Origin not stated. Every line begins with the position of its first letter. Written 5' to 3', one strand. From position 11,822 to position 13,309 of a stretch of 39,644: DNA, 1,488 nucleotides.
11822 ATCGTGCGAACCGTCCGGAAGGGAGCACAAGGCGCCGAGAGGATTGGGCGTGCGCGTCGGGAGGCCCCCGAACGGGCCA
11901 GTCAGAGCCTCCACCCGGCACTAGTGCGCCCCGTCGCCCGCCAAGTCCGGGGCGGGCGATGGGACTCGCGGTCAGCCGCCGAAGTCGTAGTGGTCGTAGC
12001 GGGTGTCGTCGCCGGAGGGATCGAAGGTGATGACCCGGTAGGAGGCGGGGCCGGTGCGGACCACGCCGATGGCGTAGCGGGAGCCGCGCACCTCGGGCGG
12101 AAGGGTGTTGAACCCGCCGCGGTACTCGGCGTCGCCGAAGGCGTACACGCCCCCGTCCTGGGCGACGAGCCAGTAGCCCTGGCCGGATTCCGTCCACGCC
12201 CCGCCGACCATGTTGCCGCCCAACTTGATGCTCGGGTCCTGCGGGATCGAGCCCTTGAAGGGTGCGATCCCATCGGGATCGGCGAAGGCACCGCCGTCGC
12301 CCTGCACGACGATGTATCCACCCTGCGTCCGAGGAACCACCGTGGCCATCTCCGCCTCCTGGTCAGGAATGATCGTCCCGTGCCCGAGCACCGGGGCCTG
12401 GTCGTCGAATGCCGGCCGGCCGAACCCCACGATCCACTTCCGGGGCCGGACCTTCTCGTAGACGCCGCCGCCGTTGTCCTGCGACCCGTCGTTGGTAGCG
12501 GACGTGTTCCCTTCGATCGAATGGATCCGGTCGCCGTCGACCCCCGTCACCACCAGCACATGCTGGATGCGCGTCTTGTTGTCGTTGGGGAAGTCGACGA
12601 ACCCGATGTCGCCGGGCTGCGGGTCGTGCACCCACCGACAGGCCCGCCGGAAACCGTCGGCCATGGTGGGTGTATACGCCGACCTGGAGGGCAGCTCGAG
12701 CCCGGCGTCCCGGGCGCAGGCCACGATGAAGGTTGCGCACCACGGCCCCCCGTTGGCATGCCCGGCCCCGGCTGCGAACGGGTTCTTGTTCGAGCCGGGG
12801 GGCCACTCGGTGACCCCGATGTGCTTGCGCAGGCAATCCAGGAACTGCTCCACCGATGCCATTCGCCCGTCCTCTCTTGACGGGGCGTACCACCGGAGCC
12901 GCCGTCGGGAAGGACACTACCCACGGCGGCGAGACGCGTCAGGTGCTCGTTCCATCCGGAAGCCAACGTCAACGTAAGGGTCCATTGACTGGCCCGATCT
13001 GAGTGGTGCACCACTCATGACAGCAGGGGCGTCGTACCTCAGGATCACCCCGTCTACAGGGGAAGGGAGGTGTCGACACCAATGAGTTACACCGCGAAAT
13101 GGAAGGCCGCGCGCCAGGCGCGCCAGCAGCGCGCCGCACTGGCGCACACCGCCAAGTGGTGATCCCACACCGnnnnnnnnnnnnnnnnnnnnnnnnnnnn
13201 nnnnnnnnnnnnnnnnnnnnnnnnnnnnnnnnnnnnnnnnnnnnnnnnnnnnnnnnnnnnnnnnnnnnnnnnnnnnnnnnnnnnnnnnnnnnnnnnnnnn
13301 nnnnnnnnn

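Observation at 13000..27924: Two-module YcaO/SagB RiPP-like gene cluster whose tailoring set I cannot place in a described RiPP class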

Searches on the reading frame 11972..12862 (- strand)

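Call 10: search_protein_families(library=pfam, proteins=[window:11972-12862:-], max_evalue=0.01)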
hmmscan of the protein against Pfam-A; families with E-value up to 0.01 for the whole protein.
window:11972-12862:- (296 aa): 1 family
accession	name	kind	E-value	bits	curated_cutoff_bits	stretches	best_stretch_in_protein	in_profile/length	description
PF05257.22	CHAP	-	2.7e-08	34.6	26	1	35-119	2-81/81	CHAP domain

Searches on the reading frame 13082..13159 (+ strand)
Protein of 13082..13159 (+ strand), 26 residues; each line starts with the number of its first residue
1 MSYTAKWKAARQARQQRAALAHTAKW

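Call 64: search_protein_families(library=ncbifam, proteins=[window:13082-13159:+], max_evalue=1)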
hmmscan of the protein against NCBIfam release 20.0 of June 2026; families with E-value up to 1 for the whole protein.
seq(26 aa): 0 families
